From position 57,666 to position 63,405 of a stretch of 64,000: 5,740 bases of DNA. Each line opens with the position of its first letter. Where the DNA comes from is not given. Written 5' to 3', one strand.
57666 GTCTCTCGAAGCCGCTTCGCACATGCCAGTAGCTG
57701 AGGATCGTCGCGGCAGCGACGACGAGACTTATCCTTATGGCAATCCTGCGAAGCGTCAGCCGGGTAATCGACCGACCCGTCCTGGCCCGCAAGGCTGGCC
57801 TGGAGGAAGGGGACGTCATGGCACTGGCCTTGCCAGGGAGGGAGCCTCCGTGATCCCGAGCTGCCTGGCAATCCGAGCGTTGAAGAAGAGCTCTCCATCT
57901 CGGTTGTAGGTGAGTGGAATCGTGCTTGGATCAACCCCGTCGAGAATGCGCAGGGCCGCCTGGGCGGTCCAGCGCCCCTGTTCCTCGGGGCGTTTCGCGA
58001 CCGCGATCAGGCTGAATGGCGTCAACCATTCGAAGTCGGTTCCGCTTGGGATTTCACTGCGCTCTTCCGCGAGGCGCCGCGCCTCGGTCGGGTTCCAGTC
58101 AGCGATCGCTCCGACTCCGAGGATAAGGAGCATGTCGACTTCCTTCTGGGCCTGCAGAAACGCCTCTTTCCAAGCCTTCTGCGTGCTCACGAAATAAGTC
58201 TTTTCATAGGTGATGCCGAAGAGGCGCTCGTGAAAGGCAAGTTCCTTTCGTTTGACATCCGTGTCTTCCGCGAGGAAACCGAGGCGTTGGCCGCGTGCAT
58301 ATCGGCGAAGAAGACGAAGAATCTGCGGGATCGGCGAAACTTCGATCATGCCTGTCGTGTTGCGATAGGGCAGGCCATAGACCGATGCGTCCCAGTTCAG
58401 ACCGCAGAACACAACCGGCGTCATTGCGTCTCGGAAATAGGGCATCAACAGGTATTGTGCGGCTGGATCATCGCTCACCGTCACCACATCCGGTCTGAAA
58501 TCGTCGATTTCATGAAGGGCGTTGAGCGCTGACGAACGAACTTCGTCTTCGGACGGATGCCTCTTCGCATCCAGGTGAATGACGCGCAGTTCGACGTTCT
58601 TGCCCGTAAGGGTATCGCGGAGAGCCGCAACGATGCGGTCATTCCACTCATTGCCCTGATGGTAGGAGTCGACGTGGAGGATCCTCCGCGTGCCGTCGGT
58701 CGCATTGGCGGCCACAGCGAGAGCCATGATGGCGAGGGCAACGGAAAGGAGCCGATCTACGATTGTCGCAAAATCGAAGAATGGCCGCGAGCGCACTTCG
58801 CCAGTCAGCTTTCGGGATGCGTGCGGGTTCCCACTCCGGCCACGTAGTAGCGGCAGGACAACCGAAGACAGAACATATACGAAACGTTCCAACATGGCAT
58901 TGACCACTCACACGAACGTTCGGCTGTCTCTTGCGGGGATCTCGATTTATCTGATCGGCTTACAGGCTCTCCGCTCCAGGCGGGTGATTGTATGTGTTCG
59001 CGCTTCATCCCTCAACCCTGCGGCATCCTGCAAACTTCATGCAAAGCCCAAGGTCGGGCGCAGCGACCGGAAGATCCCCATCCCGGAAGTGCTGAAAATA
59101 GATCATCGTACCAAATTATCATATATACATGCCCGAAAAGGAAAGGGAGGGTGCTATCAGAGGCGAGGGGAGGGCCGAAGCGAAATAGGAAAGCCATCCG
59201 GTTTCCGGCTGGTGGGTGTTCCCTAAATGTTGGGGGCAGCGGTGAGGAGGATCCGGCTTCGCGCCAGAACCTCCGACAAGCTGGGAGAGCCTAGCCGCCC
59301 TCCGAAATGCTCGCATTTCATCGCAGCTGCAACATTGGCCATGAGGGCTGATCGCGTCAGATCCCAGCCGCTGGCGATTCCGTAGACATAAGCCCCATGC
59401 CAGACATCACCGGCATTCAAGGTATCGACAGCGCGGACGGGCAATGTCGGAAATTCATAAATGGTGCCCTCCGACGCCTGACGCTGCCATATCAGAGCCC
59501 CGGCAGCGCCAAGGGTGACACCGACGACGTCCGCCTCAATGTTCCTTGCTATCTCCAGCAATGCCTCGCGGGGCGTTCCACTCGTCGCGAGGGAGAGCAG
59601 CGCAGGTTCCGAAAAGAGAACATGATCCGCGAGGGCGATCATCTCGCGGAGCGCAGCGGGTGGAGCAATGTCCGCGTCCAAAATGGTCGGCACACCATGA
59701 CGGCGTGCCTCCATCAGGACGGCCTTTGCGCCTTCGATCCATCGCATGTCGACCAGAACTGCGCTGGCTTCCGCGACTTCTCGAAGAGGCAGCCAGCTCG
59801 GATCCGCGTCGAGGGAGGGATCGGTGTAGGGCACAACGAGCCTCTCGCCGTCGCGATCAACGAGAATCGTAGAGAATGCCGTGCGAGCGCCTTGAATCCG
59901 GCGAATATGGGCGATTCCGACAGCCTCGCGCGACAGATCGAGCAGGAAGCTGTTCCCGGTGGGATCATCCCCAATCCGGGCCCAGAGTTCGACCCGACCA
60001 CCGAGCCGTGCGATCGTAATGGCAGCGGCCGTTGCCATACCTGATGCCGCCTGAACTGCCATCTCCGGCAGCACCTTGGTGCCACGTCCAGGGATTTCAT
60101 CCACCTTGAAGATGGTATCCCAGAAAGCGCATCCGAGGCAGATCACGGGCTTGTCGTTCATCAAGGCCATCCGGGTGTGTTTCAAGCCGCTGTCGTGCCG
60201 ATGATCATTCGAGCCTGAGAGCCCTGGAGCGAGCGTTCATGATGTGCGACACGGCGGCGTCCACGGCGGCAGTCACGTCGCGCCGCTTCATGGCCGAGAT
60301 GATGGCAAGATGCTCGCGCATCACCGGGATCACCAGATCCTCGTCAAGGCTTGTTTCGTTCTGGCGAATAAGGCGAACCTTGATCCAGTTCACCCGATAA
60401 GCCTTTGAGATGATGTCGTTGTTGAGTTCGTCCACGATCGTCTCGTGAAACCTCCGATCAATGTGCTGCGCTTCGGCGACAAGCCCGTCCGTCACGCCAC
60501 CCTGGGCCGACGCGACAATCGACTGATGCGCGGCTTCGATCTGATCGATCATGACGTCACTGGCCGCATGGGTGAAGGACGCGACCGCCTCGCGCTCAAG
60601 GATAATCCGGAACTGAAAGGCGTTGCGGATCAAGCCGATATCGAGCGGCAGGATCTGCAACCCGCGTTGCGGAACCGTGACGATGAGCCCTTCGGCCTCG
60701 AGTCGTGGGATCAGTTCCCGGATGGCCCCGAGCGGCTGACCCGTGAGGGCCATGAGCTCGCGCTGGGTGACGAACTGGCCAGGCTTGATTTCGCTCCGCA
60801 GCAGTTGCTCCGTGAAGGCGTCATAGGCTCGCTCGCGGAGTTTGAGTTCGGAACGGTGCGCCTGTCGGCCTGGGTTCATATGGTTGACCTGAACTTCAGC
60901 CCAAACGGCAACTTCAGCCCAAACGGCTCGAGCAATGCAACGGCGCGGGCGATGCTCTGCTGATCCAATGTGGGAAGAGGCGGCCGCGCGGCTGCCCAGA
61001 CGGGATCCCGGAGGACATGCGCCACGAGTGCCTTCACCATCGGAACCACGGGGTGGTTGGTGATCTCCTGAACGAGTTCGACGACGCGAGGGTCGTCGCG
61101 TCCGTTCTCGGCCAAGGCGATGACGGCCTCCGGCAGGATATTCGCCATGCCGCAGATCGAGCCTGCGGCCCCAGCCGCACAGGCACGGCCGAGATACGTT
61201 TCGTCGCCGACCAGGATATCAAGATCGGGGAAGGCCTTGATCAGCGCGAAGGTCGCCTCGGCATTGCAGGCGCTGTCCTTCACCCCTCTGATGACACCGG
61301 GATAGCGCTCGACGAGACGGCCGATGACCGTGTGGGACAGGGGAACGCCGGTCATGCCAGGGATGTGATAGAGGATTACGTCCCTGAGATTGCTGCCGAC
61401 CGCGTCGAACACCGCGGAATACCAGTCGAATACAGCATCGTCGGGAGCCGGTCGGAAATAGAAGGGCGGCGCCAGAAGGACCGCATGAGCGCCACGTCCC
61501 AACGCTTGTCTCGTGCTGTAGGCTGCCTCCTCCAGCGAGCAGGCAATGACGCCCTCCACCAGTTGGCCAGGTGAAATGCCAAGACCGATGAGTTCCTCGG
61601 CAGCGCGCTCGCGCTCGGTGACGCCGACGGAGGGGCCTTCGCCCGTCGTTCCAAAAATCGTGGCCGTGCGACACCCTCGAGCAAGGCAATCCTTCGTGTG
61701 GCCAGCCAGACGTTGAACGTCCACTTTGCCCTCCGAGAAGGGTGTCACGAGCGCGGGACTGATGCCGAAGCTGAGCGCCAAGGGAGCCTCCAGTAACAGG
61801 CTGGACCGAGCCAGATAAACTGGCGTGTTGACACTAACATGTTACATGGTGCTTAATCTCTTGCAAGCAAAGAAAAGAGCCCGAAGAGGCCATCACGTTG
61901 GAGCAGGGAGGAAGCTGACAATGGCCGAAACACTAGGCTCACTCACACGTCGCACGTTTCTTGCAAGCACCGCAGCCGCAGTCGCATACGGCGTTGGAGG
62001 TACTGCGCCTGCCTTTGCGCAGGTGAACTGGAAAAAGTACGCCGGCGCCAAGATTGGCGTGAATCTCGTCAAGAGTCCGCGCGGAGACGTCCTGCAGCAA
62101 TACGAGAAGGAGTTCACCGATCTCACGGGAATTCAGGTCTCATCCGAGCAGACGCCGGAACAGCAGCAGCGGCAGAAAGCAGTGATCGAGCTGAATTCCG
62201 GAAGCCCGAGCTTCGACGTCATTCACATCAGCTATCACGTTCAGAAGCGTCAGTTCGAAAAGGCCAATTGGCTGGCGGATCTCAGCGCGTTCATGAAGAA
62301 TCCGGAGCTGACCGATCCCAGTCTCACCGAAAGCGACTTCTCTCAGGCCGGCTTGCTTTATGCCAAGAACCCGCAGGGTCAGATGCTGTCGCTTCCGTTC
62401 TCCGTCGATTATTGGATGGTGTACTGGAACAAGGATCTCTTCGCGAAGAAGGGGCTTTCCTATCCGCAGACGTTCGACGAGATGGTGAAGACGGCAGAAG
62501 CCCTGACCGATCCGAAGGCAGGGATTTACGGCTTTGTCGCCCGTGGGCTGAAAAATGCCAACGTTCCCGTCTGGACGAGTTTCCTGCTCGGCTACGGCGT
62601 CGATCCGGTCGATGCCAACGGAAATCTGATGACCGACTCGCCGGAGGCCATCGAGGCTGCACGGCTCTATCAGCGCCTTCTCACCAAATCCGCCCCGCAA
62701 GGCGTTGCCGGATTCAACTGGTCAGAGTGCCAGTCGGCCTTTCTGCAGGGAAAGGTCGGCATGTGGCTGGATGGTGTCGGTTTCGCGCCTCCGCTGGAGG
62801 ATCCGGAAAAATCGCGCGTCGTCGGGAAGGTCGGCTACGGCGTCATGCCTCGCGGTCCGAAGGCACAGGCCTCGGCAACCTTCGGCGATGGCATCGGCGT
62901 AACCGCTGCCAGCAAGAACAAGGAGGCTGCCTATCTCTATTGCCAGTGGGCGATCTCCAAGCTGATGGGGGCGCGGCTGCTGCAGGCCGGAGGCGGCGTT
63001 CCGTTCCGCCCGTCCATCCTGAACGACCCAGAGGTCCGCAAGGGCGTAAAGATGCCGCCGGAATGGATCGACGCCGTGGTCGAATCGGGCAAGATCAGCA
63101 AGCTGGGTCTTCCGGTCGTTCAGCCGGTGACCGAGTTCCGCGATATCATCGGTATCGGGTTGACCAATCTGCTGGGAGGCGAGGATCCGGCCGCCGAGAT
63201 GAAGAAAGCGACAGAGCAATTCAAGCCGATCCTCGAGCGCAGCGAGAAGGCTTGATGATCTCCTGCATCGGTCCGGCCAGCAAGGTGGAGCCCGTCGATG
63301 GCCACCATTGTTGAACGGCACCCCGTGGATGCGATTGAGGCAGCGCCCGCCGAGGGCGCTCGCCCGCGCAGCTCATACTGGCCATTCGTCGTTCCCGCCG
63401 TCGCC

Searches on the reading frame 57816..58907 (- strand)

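Call 80: search_protein_families(library=pfam, proteins=[window:57816-58907:-], max_evalue=0.00001)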
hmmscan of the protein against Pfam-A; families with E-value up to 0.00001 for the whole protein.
window:57816-58907:- (363 aa): 1 family
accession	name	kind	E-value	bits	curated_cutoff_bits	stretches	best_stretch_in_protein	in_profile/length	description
PF04392.18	ABC_sub_bind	-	4.1e-06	26.7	25.9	0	300-354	227-281/293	ABC transporter substrate binding protein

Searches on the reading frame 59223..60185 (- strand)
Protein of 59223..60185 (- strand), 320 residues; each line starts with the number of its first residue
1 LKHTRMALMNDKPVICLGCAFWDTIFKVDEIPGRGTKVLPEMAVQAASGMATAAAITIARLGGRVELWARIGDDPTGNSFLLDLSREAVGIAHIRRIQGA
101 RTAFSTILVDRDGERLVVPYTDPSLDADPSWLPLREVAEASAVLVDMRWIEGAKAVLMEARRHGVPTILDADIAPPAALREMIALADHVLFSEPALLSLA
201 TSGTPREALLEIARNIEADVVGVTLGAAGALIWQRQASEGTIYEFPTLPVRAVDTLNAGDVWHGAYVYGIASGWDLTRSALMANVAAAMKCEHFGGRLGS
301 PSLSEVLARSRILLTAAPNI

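Call 80: search_protein_families(library=pfam, proteins=[window:59223-60185:-], max_evalue=0.00001)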
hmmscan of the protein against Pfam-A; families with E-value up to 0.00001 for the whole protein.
window:59223-60185:- (320 aa): 1 family
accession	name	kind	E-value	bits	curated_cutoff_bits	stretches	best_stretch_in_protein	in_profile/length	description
PF00294.29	PfkB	-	1.4e-35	123.5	25.8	1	14-301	4-300/302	pfkB family carbohydrate kinase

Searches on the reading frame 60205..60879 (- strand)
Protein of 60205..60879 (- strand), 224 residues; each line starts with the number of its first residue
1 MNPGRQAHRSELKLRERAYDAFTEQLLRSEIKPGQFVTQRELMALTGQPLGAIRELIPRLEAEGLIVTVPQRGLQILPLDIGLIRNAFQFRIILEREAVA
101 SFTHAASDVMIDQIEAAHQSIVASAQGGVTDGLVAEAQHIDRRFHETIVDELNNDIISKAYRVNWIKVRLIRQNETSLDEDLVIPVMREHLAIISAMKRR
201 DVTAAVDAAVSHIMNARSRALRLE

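Call 80: search_protein_families(library=pfam, proteins=[window:60205-60879:-], max_evalue=0.00001)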
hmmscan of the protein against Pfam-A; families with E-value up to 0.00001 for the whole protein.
window:60205-60879:- (224 aa): 2 families
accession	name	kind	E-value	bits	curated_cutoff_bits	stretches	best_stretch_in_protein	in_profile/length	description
PF07729.17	FCD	-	1.7e-16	61.2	24.3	1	88-213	3-123/125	FCD domain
PF00392.27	GntR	-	6.3e-09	35.8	27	1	15-74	2-62/64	Bacterial regulatory proteins, gntR family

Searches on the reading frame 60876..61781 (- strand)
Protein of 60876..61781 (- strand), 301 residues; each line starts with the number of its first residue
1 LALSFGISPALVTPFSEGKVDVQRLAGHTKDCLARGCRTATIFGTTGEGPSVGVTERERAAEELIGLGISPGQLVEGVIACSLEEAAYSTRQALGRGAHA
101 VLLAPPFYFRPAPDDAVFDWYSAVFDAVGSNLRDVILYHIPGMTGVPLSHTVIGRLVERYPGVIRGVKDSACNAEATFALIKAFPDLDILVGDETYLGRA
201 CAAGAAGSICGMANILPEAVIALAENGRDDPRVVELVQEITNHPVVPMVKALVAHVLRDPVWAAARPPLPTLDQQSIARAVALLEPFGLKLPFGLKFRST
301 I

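Call 80: search_protein_families(library=pfam, proteins=[window:60876-61781:-], max_evalue=0.00001)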
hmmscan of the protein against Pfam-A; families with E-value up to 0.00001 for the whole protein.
window:60876-61781:- (301 aa): 1 family
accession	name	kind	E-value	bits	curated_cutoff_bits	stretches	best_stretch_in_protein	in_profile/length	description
PF00701.28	DHDPS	-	1.4e-27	96.7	22.1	1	6-276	4-278/289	Dihydrodipicolinate synthetase family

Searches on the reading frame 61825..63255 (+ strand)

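Call 80: search_protein_families(library=pfam, proteins=[window:61825-63255:+], max_evalue=0.00001)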
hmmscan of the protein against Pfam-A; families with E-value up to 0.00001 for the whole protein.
window:61825-63255:+ (476 aa): 2 families
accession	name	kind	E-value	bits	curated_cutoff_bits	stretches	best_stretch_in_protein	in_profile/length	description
PF01547.30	SBP_bac_1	-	4.8e-35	122.5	26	1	91-378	15-302/307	Bacterial extracellular solute-binding protein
PF13416.11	SBP_bac_8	-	9.7e-25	88.3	27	1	95-411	4-278/279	Bacterial extracellular solute-binding protein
